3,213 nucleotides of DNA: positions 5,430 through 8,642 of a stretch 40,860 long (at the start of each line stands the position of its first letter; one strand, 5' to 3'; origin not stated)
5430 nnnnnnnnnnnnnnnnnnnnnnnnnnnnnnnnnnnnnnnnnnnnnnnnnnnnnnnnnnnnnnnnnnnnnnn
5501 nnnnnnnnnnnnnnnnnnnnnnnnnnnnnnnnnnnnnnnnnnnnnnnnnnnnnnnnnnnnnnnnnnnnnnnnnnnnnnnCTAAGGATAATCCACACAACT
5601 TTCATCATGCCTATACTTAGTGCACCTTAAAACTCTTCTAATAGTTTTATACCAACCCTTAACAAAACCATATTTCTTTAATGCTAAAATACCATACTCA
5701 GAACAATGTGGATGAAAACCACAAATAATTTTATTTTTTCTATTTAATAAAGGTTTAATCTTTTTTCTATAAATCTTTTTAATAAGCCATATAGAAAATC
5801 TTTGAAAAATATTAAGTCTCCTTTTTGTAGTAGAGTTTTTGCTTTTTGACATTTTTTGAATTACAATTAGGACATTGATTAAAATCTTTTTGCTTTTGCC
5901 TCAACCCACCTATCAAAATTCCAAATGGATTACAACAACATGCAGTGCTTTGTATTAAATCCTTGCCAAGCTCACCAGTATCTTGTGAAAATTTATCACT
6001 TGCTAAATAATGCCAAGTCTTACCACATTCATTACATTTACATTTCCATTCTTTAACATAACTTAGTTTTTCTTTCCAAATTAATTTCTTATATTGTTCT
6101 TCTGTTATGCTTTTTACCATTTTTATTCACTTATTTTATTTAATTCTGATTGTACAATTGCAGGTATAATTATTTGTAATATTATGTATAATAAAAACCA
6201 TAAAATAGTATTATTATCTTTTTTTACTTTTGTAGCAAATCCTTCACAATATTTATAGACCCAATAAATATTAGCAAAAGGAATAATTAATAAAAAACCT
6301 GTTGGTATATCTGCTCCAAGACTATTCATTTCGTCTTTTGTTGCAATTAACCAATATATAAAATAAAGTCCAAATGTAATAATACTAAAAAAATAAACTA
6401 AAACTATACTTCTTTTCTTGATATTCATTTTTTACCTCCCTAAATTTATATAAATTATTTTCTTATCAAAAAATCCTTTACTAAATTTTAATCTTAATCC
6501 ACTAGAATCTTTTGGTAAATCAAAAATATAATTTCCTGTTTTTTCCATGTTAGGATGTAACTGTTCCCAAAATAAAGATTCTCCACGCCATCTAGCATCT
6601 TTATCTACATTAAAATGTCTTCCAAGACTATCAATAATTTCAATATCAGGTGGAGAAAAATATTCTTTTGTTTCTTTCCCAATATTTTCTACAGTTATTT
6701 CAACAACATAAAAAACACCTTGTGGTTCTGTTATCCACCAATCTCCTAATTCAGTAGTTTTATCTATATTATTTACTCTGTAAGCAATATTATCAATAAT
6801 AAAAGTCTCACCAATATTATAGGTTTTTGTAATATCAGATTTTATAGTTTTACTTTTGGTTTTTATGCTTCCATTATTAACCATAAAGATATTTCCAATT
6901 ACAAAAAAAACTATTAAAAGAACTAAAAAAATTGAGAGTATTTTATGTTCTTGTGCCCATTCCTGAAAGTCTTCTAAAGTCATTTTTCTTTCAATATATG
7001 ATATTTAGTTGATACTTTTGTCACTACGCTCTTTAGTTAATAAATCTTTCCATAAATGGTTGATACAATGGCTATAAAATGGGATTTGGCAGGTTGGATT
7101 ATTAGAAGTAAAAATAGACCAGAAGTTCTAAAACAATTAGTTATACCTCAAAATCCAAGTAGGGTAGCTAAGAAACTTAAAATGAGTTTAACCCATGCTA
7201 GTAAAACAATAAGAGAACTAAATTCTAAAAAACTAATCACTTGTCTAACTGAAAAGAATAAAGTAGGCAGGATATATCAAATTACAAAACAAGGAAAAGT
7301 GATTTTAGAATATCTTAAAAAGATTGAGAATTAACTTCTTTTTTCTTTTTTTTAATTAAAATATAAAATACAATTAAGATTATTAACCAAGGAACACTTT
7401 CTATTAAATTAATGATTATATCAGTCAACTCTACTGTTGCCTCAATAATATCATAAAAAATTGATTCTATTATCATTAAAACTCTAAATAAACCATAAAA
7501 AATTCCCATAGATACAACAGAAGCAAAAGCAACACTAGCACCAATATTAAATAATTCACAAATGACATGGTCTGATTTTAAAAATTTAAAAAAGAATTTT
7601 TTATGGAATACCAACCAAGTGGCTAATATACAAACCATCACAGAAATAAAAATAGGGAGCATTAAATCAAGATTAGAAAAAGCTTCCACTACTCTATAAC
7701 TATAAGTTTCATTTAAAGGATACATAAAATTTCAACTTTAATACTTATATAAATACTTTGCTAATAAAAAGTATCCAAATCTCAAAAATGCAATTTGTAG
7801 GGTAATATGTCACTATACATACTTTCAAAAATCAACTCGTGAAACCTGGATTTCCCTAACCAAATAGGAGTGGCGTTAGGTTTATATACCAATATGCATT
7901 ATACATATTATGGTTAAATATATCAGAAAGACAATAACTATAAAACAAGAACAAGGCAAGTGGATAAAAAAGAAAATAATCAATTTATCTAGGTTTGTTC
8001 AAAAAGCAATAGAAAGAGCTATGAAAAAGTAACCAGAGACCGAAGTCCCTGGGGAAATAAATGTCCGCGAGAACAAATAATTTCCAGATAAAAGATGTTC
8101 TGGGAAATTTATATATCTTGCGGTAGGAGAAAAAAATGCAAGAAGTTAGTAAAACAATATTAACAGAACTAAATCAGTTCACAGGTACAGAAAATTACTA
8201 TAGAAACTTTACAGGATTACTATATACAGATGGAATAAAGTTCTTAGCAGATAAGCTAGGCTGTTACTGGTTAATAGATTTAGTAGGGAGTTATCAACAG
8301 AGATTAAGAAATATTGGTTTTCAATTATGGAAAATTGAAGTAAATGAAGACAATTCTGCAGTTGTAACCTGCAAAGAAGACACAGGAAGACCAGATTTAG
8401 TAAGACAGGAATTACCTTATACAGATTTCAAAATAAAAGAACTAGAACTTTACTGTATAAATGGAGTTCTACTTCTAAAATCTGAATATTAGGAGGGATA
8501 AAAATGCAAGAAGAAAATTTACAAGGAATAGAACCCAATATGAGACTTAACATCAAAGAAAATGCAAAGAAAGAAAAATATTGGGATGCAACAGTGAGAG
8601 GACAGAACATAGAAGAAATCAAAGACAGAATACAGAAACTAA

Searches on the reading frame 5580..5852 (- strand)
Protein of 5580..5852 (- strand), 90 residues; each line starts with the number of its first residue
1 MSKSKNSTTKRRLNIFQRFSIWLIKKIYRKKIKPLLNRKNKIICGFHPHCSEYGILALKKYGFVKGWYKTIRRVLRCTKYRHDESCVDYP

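Call 17: search_protein_families(library=pfam, proteins=[window:5580-5852:-], max_evalue=0.001)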
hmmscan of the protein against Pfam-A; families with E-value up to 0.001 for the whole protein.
window:5580-5852:- (90 aa): 1 family
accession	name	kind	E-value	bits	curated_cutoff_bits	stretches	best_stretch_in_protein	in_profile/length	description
PF01809.23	YidD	-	7.2e-16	58.2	27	1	19-81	3-60/67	Putative membrane protein insertion efficiency factor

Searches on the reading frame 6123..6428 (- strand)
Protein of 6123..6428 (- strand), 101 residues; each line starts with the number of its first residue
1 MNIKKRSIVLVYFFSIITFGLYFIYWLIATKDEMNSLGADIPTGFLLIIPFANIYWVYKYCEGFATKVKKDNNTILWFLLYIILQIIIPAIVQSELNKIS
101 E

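Call 17: search_protein_families(library=pfam, proteins=[window:6123-6428:-], max_evalue=0.001)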
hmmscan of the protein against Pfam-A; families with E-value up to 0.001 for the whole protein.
window:6123-6428:- (101 aa): 1 family
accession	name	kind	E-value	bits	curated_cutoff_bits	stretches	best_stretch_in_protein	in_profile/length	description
PF14018.11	DUF4234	-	9.9e-09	35.6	25.3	1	6-60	1-64/70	Domain of unknown function (DUF4234)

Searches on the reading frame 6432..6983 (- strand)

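Call 15: search_protein_families(library=pfam, proteins=[window:6432-6983:-], max_evalue=0.001)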
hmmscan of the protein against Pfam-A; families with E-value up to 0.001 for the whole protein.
window:6432-6983:- (183 aa): 1 family
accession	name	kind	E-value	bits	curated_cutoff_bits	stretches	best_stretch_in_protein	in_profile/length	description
PF11611.13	DUF4352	-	2.4e-20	73.5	25.9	1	55-175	1-120/122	Domain of unknown function (DUF4352)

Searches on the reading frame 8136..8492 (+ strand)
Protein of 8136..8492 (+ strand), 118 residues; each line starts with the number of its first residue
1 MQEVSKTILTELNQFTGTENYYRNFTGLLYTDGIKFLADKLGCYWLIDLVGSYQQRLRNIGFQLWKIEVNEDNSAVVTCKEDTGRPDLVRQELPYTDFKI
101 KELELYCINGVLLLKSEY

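Call 17: search_protein_families(library=pfam, proteins=[window:8136-8492:+], max_evalue=0.001)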
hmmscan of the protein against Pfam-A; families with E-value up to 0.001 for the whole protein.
window:8136-8492:+ (118 aa): 1 family
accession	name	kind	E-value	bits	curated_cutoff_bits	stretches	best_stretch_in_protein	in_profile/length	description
PF21781.2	DUF6876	-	3.2e-40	137.2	27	1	7-118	2-117/117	Family of unknown function (DUF6876)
